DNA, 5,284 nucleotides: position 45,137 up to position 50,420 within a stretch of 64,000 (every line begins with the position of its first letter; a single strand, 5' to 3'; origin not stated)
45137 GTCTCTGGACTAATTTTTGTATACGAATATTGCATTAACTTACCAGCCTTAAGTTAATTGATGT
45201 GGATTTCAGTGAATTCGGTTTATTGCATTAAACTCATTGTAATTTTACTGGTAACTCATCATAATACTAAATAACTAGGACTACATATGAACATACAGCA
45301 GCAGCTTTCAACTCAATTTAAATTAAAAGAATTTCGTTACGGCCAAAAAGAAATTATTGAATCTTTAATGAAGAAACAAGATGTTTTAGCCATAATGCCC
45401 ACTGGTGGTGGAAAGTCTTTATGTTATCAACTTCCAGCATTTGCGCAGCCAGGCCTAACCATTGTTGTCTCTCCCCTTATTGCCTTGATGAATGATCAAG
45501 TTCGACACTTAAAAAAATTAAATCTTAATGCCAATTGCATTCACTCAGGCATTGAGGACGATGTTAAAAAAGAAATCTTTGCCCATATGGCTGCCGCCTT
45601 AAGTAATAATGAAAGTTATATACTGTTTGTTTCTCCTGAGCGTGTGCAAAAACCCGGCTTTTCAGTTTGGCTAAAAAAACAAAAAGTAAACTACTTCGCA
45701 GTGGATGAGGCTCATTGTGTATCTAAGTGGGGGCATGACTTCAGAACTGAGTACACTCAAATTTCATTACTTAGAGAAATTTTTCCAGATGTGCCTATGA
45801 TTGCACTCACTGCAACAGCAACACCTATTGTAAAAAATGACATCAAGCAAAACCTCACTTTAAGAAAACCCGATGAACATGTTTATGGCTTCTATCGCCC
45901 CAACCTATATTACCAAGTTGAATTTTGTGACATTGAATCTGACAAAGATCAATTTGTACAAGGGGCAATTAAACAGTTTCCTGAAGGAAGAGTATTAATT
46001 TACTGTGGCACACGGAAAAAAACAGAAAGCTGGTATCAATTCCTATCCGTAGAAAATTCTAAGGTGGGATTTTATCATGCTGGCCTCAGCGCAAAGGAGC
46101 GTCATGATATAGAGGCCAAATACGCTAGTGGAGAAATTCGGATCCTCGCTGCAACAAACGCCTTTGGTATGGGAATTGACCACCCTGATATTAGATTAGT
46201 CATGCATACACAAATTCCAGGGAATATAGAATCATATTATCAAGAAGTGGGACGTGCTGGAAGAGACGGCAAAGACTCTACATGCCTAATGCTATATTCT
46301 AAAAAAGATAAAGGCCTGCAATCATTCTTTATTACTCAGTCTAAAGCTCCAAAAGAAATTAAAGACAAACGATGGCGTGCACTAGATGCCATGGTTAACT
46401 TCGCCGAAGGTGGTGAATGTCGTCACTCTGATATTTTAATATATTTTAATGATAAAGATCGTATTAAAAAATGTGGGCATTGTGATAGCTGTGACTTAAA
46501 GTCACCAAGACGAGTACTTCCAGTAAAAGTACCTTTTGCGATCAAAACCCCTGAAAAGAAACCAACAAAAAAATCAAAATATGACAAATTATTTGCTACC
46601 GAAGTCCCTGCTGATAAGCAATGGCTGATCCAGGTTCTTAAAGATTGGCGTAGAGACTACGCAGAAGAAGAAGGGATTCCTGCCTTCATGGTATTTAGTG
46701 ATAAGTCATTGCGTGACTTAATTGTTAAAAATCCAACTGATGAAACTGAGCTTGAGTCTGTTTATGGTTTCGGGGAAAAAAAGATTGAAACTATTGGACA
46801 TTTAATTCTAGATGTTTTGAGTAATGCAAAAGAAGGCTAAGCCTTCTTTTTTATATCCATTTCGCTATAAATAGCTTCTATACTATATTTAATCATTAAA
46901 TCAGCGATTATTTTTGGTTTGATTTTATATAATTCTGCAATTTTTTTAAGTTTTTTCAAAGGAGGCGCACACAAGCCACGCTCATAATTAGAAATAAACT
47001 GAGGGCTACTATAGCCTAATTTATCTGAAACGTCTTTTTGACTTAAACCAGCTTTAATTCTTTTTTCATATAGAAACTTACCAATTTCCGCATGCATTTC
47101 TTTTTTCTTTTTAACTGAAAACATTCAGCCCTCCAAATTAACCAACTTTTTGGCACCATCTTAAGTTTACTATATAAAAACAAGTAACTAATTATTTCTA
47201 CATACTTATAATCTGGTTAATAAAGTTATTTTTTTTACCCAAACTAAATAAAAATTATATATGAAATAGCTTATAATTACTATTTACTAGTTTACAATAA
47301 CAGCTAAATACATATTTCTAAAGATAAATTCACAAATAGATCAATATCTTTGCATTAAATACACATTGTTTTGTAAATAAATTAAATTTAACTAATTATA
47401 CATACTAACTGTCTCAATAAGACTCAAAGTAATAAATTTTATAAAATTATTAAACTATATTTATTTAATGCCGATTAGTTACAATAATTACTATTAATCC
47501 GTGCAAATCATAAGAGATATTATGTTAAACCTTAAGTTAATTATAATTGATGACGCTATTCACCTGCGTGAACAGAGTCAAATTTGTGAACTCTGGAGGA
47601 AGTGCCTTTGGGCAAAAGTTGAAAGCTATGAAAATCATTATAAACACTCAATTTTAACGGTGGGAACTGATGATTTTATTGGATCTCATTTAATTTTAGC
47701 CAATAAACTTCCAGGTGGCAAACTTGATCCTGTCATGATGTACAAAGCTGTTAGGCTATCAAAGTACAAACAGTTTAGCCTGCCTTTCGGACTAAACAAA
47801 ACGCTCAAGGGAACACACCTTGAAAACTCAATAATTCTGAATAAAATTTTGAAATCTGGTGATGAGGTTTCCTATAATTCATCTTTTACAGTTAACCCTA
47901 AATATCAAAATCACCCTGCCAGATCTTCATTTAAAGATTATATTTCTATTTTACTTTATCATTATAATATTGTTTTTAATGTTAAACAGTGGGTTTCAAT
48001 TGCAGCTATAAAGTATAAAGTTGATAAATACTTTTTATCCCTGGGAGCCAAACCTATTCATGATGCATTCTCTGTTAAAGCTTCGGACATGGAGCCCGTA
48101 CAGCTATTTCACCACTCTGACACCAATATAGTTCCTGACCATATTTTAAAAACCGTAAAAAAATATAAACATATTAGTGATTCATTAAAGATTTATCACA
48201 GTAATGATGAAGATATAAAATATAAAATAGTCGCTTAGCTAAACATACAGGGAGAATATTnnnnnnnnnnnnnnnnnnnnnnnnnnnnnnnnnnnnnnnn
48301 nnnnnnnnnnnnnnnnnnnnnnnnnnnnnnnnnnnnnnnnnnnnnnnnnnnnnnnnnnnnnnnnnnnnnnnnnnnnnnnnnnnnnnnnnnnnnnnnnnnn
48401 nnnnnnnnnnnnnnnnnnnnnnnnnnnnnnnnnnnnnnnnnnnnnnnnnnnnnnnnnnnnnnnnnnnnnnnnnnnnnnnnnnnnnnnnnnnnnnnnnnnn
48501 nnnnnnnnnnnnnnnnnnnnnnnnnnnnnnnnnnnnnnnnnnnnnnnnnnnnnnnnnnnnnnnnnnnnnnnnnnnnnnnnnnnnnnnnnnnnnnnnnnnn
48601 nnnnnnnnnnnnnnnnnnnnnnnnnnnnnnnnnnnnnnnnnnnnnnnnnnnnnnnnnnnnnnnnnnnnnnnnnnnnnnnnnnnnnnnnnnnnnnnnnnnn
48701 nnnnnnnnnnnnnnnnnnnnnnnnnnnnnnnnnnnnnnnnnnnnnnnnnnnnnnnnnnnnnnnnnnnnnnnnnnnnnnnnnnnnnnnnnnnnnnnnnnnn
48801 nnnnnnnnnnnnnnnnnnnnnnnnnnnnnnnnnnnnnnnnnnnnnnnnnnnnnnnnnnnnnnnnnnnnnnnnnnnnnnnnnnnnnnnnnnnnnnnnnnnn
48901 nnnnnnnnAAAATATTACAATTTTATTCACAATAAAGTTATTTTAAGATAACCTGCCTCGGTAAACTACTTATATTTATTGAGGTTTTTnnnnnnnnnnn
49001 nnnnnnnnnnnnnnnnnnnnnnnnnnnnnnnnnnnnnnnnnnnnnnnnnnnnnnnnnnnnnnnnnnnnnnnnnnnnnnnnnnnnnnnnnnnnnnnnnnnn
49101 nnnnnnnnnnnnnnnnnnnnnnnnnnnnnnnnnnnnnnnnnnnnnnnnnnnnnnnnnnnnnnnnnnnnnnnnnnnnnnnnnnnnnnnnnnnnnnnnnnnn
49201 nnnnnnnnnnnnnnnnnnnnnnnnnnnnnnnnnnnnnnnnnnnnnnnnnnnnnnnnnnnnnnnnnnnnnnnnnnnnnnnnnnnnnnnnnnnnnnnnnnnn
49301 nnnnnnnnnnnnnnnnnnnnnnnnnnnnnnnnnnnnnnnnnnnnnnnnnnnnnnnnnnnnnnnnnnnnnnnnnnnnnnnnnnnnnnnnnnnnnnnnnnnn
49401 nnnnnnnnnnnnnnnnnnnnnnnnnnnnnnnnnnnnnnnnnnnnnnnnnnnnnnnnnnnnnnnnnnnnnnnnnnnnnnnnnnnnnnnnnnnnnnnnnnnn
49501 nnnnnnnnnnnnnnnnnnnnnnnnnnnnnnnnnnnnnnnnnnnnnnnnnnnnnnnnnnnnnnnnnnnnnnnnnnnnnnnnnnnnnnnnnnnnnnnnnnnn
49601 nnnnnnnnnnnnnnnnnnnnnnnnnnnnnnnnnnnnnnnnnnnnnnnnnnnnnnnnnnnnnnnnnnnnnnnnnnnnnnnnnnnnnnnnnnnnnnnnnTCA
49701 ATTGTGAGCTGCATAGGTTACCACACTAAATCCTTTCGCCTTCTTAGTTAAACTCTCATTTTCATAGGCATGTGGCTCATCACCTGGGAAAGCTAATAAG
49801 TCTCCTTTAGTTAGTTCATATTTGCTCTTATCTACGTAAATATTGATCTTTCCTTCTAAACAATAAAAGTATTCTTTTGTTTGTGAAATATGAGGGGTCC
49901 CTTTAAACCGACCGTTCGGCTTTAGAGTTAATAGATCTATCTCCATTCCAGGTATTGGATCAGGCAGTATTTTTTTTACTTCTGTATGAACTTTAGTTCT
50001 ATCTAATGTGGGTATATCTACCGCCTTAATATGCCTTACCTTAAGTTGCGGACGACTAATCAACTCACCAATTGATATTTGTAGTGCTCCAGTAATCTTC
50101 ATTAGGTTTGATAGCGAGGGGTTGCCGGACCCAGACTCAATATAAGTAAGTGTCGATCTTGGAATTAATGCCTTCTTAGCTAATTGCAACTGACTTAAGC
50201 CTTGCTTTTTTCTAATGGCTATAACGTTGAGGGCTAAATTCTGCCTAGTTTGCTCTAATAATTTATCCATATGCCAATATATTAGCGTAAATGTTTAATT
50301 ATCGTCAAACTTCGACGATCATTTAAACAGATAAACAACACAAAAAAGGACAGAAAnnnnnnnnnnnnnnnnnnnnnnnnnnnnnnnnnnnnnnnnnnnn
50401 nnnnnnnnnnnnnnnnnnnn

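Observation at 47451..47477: The HDO cassette carries the same sigma-28 promoter variant as the flagellin gene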

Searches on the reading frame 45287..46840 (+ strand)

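Call 11: search_protein_families(library=pfam, proteins=[window:45287-46840:+], max_evalue=0.01)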
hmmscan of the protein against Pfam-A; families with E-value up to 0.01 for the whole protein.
window:45287-46840:+ (517 aa): 6 families
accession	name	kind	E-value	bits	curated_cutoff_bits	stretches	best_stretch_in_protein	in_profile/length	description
PF00270.35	DEAD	-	2.4e-26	92.9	26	1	19-179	3-161/167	DEAD/DEAH box helicase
PF00271.37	Helicase_C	-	1.5e-24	86.8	23.5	1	224-328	6-110/110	Helicase conserved C-terminal domain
PF00570.28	HRDC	-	4.1e-18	65.5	23.8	1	446-511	3-68/68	HRDC domain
PF16124.10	RecQ_Zn_bind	-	1.9e-13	51.4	25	1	340-402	2-65/66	RecQ zinc-binding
PF04851.21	ResIII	-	6.7e-09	36.3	22.5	1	15-178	3-162/164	Type III restriction enzyme, res subunit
PF22590.2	Cas3-like_C_2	-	0.00088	20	27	0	234-327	3-104/106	CRISPR-associated nuclease/helicase Cas3, C-terminal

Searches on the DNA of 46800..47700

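Call 92: search_rna_families(source=window, start=46800, end=47700, threshold=evalue, max_evalue=1)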
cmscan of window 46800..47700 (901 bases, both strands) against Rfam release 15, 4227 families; matches with E-value up to 1: 1.
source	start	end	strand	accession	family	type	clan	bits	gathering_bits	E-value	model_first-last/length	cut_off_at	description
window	47075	47167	-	RF01202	sn2991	Gene; snRNA; snoRNA; CD-box;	-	22.4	60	0.22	1-98/98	no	Small nucleolar RNA sn2991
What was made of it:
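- Tried and rejected: No Rfam family matches in the spacer (call 92).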

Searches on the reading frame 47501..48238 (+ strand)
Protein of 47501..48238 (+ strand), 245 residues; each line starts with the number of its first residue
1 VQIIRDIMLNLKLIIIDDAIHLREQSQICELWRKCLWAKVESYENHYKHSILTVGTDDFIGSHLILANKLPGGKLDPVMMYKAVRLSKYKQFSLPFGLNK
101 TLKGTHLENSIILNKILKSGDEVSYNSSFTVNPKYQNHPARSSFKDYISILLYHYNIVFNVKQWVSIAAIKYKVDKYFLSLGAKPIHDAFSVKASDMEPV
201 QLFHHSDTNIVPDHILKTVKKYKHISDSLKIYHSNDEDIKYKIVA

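Call 11: search_protein_families(library=pfam, proteins=[window:47501-48238:+], max_evalue=0.01)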
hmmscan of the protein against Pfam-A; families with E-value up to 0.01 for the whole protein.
window:47501-48238:+ (245 aa): 0 families

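Call 13: find_homologous_proteins(query=window:47501-48238:+)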
Query window:47501-48238:+ (245 aa): 1 proteins with E <= 0.001 among 223 candidates.
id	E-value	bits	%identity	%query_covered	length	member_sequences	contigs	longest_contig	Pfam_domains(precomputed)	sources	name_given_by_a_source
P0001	3.5e-154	529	100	97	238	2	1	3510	-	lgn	-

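Call 38: find_homologous_proteins(query=A3, max_evalue=0.01)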
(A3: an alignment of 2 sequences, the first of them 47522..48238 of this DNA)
Query A3 (2 sequences) (238 aa, profile of the alignment): 2 proteins with E <= 0.01 among 4574 candidates.
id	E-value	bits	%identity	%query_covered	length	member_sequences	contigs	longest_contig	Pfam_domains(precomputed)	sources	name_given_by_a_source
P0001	4.5e-135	467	100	100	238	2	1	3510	-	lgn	-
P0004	1.5e-90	321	49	63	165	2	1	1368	-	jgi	-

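Call 40: search_solved_structures(query=A3, max_evalue=10)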
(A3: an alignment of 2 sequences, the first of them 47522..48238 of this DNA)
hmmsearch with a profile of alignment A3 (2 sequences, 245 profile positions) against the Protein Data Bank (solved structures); distinct sequences matched with E-value up to 10: 0.

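Call 43: search_protein_families(library=ncbifam, proteins=[window:47522-48238:+], max_evalue=1)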
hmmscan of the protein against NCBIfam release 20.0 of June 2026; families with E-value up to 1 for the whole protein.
window:47522-48238:+ (238 aa): 0 families

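Call 58: predict_structure(alignment_id=A5)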
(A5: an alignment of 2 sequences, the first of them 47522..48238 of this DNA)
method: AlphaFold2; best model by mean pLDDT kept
length: 238 residues; sequences in the alignment: 2
mean_pLDDT: 34.3   pTM: 0.27
mean pLDDT of the five models: 34.3, 32.4, 31.0, 29.1, 28.7
residues with pLDDT >= 90: 0; 70-90: 0; 50-70: 20; < 50: 218
segments of 3 or more residues with pLDDT < 50: 1-128, 147-176, 178-180, 182-209, 214-238
pLDDT, mean of each block of 10 residues (from residue 1): 27 33 34 29 24 25 30 23 22 26 29 28 42 52 51 41 37 45 42 36 47 44 29 26
secondary structure, 60 per line:
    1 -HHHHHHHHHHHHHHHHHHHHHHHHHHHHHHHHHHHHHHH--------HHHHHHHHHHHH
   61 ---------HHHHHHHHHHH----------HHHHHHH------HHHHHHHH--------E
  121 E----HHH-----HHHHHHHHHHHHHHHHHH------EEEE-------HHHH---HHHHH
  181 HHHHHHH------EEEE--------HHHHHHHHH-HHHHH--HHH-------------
elements in order: H2-40 H49-60 H70-80 H91-97 H104-111 H134-151 E158-161 H169-172 H176-187 E194-197 H206-214 H216-220
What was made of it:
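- On LuxI/LuxR-like synthase-receptor module (considered, not claimed): The structure model is unusable (pLDDT 34, call 58).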

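Call 72: search_protein_families(library=padloc, proteins=[window:47522-48238:+], max_evalue=0.01)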
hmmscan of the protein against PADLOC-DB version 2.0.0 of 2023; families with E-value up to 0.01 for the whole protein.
window:47522-48238:+ (238 aa): 0 families

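Call 88: search_solved_structures(query=A9, max_evalue=10, show_alignments=2)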
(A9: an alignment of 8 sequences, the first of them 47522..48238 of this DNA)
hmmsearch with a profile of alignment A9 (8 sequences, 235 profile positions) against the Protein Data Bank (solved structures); distinct sequences matched with E-value up to 10: 3.
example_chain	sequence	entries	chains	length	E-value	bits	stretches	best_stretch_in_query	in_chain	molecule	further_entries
4l0m_A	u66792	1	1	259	0.037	16.6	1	85-189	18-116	putative 5'-methylthioadenosine/S-adenosylhomocysteine nucleosidase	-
6i9q_A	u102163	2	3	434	0.25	13.9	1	92-134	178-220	4F2 cell-surface antigen heavy chain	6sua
5mqc_B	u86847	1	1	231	0.88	12.1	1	95-168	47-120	VP2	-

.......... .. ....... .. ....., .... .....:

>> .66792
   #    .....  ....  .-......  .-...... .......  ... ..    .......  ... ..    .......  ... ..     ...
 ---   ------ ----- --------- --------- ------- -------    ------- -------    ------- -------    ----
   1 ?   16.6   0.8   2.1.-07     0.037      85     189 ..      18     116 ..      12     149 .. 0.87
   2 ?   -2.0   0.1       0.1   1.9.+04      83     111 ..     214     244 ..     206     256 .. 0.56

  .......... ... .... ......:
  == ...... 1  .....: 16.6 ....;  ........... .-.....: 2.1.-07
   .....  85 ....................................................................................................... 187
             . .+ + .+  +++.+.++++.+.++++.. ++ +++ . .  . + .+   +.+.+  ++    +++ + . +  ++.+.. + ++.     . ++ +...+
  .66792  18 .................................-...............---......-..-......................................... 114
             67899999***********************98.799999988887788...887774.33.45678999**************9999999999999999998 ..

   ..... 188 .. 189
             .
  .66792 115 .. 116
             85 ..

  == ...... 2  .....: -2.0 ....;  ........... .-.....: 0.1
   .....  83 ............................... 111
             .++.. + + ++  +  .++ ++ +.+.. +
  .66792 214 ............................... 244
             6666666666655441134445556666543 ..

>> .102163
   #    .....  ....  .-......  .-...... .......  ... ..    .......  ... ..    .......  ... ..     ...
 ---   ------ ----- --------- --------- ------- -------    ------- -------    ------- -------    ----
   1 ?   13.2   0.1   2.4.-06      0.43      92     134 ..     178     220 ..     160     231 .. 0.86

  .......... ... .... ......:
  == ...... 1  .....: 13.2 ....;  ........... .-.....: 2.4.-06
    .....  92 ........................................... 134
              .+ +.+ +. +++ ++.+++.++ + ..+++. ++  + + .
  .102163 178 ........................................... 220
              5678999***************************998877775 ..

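Call 89: search_protein_families(library=pfam, alignment_id=A9, max_evalue=1)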
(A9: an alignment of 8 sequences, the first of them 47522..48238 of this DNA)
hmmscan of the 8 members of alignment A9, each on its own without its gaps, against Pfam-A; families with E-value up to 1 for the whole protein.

A. member 1, window:47522-48238:+ (238 aa): 0 families

B. families by the number of members that match (of 8 scanned): 1 family
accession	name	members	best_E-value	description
PF02743.24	dCache_1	1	0.16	Cache domain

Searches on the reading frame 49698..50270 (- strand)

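Call 11: search_protein_families(library=pfam, proteins=[window:49698-50270:-], max_evalue=0.01)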
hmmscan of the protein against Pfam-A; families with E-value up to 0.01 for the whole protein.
window:49698-50270:- (190 aa): 9 families
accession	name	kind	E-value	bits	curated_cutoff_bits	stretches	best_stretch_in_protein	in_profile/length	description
PF01381.28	HTH_3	-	1e-14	54.7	23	1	18-70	3-55/55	Helix-turn-helix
PF07883.17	Cupin_2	-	3.1e-13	49.7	27.2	1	114-175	3-62/70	Cupin domain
PF13443.12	HTH_26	-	2.6e-06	28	22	1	19-73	5-60/63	Cro/C1-type HTH DNA-binding domain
PF12844.13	HTH_19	-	1.4e-05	25.3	30.2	1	19-73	7-61/64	Helix-turn-helix domain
PF05899.18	Cupin_3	-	3.2e-05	24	23.5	1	128-165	22-60/74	EutQ-like cupin domain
PF11699.14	CENP-C_C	-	0.00018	22.1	29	1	113-179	16-80/85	Mif2/CENP-C like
PF02311.25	AraC_binding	-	0.00026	21.2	21.1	1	135-173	27-65/135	AraC-like ligand binding domain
PF13560.12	HTH_31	-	0.00029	21.5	27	1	19-55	9-46/64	Helix-turn-helix domain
PF00190.28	Cupin_1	-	0.0056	16.7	22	1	125-174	47-104/151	Cupin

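Call 43: search_protein_families(library=ncbifam, proteins=[window:49698-50270:-], max_evalue=1)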
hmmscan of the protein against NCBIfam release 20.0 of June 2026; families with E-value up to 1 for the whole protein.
window:49698-50270:- (190 aa): 18 families
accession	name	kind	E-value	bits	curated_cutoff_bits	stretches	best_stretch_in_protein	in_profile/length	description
NF041951.1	phage_RstR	subfamily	9.9e-11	41.9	80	1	14-75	5-66/108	RstR family transcriptional repressor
NF007408.0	PRK09943.1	equivalog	1.5e-10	41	211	1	15-173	11-170/185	HTH-type transcriptional regulator PuuR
NF006015.0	PRK08154.1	subfamily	2.8e-08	33.3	204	1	10-76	29-95/314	anaerobic benzoate catabolism transcriptional regulator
TIGR03070.1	couple_hipB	subfamily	1.2e-07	31.5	71.65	1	11-64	2-55/58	type II toxin-antitoxin system Y4mF family antitoxin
NF046032.1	TransRegSlrRBacil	equivalog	9.8e-06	25.7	250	1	19-72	9-63/149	HTH-type transcriptional regulator SlrR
NF010465.0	PRK13890.1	equivalog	1.7e-05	24.9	96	1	14-85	8-79/121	conjugal transfer protein TrbA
NF007271.0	PRK09726.1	equivalog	4.4e-05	23.4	79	1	11-67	12-68/88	type II toxin-antitoxin system antitoxin HipB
TIGR00270.2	TIGR00270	equivalog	0.00021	21.1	110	1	15-77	79-141/159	multiprotein bridging factor aMBF1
NF047948.1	male_kill_WMK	equivalog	0.00039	20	300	1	11-77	5-71/300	WO male-killing family protein Wmk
NF007257.0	PRK09706.1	subfamily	0.0013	18.5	101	1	13-67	7-61/135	transcriptional repressor DicA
TIGR02684.1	dnstrm_HI1420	hypoth_equivalog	0.0024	18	53.7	1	18-67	39-86/89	addiction module antidote protein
TIGR03214.2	ura-cupin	equivalog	0.0029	17.1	200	1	113-176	51-114/249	(S)-ureidoglycine aminohydrolase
NF048000.1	ECH1013_TF_S24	equivalog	0.013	15.4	300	1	22-76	13-68/204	ECH_1013 family putative transcriptional regulator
NF003162.0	PRK04140.1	equivalog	0.037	13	263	1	18-71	133-186/317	transcriptional regulator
NF009763.0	PRK13264.1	equivalog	0.041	13.8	220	1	127-169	51-97/178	3-hydroxyanthranilate 3,4-dioxygenase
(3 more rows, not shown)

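Call 72: search_protein_families(library=padloc, proteins=[window:49698-50270:-], max_evalue=0.01)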
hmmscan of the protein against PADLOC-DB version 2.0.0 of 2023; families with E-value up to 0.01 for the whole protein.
window:49698-50270:- (190 aa): 12 families
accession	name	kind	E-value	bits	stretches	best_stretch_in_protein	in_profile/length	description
PDLC02926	HTH_VI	-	1.6e-10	39.1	1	18-70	8-60/92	-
PDLC03665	Control_protein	-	6.5e-09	33.9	1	12-74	9-72/77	control protein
PDLC03666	Control_protein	-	7.4e-08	30.7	1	10-70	5-65/77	control protein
PDLC04142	capH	-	3.2e-06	26.2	1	12-77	7-72/103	capH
PDLC03671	Control_protein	-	3.1e-05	22.1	1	9-77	12-80/84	control protein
PDLC03664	Control_protein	-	3.9e-05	22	1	19-70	21-72/74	control protein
PDLC03536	REase_II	-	0.00056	17.6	1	10-72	9-71/237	Type II restriction enzyme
PDLC03954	RmrA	-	0.0006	16.8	1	18-75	17-74/380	-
PDLC03949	RmrA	-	0.00085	16.3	1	19-66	10-57/363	-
PDLC03951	RmrA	-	0.0026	14.8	1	18-70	15-67/400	-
PDLC03952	RmrA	-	0.0043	13.9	1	19-67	30-78/395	-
PDLC04775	PDC-M69A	-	0.0046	15.5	1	13-76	9-72/113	-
